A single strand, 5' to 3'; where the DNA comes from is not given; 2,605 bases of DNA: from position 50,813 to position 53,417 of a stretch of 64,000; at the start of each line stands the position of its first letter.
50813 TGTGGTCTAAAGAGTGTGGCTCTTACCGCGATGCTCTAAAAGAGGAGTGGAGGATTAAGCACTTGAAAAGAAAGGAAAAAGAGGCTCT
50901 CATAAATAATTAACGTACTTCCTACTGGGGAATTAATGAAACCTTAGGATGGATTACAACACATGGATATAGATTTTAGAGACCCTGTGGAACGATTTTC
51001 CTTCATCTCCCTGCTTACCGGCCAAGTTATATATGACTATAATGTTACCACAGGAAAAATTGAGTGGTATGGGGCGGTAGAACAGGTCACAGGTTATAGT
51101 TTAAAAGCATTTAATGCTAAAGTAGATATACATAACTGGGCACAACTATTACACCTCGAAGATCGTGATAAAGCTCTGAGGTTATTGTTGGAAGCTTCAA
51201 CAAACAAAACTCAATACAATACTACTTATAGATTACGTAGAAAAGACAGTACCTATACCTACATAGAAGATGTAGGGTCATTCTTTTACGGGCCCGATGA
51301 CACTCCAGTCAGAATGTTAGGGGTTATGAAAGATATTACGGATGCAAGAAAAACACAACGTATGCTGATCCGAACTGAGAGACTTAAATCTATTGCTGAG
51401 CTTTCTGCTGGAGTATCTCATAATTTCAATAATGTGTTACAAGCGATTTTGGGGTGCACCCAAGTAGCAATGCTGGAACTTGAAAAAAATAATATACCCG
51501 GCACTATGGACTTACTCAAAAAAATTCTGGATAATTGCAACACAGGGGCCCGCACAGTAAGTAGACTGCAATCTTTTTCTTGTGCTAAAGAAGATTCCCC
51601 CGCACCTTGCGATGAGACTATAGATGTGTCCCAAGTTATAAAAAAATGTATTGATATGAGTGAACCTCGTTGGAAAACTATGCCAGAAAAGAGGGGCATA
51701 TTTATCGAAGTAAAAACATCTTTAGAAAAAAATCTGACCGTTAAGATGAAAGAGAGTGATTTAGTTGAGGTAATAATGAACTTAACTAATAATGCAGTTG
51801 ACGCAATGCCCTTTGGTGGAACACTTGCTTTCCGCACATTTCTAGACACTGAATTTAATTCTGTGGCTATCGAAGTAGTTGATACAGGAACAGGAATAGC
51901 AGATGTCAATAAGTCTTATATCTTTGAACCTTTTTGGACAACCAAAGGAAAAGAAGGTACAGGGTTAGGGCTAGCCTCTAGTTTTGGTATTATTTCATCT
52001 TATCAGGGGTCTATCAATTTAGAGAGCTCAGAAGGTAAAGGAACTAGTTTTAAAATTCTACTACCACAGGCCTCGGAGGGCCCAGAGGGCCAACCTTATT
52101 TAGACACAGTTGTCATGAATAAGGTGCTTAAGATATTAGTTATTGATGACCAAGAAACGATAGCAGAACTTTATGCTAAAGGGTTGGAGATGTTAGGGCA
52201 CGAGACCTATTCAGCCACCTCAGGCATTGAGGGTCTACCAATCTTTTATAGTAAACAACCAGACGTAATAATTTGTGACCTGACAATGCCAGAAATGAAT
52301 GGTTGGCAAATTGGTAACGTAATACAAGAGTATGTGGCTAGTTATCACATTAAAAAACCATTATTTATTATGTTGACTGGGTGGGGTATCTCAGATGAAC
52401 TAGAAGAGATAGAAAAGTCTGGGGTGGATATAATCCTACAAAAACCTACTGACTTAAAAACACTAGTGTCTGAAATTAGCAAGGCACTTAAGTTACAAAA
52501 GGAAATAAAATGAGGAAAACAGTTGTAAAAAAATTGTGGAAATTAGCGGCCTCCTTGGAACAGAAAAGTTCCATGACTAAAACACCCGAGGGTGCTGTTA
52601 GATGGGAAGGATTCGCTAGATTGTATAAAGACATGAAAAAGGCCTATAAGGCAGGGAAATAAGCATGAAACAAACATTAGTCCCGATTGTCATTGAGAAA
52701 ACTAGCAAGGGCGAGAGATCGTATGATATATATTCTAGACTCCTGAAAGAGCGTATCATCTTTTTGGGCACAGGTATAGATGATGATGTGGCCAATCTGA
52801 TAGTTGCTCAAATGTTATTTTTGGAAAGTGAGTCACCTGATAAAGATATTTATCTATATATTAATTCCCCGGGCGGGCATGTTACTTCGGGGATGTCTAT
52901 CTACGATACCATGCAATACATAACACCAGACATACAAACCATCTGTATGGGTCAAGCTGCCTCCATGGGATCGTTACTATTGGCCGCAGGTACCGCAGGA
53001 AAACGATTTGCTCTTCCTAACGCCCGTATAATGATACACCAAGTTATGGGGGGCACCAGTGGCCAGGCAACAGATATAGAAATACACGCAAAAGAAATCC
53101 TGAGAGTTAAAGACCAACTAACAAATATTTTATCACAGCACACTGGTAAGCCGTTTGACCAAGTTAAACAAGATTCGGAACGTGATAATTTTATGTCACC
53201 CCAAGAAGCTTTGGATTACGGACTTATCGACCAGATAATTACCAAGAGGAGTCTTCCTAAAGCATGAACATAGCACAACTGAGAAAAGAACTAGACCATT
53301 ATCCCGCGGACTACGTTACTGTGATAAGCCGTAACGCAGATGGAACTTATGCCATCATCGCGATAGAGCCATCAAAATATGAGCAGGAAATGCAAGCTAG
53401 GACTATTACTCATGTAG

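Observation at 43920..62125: Two extra major-capsid-like paralogs in the accessory arm, away from scaffold, portal and protease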

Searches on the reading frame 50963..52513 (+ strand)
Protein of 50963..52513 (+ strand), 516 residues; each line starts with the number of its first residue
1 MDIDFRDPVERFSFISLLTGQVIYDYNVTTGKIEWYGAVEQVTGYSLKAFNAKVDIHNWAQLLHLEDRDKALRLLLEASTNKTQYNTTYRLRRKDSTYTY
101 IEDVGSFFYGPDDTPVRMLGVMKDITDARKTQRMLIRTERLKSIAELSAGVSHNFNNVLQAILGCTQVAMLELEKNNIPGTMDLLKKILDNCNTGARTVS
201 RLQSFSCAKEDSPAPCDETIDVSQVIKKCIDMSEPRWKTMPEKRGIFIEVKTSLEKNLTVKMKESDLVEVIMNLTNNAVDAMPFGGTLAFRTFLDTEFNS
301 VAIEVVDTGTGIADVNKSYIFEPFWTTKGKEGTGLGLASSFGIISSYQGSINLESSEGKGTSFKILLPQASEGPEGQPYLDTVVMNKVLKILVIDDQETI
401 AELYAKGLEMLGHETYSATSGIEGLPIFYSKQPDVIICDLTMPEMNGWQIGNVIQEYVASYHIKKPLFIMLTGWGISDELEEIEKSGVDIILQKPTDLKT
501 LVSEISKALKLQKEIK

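Call 28: search_protein_families(library=pfam, proteins=[window:50963-52513:+], max_evalue=0.01)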
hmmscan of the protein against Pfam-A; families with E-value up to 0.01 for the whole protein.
window:50963-52513:+ (516 aa): 5 families
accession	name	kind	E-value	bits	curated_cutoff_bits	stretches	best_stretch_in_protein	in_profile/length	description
PF02518.31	HATPase_c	-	2.1e-19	70.4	26.4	1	263-370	2-110/111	Histidine kinase-, DNA gyrase B-, and HSP90-like ATPase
PF08447.18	PAS_3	-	3.4e-17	62.9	25.6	1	33-122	2-89/89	PAS fold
PF00072.30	Response_reg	-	8.7e-16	58.5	30.2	1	391-505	1-110/111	Response regulator receiver domain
PF14501.12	HATPase_c_5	-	0.0033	17.8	22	0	262-359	1-94/102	GHKL domain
PF13426.13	PAS_9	-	0.0063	17.2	27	0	33-127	14-103/103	PAS domain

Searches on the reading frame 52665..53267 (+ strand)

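Call 92: search_protein_families(library=pfam, proteins=[window:52665-53267:+], max_evalue=0.01)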
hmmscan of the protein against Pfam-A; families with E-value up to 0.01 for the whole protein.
window:52665-53267:+ (200 aa): 1 family
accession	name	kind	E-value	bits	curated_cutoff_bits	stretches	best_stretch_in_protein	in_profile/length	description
PF00574.28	CLP_protease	-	4.9e-88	294.2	20.2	1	15-194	2-181/182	Clp protease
